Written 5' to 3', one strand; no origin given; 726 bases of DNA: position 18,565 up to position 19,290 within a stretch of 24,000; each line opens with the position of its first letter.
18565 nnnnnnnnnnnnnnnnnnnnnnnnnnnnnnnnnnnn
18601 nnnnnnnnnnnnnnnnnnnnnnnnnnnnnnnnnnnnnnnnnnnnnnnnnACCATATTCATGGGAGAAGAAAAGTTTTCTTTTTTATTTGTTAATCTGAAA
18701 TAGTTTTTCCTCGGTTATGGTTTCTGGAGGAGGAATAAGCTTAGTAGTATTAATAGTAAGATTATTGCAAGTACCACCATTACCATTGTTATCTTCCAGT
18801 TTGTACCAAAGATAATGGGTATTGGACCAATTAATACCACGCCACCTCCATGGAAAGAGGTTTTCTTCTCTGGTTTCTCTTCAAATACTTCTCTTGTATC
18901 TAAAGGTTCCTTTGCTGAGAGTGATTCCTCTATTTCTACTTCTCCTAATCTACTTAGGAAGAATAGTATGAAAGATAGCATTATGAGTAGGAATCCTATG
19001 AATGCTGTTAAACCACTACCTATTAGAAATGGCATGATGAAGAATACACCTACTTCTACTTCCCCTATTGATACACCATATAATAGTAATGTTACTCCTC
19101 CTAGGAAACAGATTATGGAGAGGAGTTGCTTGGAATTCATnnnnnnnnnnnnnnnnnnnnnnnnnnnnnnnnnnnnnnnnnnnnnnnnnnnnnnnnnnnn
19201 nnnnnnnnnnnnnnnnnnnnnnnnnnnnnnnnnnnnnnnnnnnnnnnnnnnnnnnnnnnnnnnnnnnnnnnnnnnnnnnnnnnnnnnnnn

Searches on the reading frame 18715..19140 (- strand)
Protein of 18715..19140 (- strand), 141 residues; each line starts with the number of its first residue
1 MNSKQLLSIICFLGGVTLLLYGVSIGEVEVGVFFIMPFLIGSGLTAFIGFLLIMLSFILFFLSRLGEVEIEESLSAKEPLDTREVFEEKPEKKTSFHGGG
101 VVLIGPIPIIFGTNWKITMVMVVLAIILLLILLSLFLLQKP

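Call 3: search_protein_families(library=pfam, proteins=[window:18715-19140:-], max_evalue=1)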
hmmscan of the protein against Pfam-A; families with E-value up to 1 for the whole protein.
window:18715-19140:- (141 aa): 4 families
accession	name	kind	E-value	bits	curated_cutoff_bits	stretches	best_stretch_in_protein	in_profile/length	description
PF01998.22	DUF131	-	2e-18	66.2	22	1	88-136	14-62/62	Protein of unknown function DUF131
PF17081.10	SOP4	-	0.2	11.6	27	1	99-133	153-187/209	Suppressor of PMA 1-7 protein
PF19744.4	DUF6232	-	0.44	11.4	27.4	0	96-132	37-74/117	Family of unknown function (DUF6232)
PF11239.13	DUF3040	-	0.62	10.8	24.7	0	69-131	13-80/84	Protein of unknown function (DUF3040)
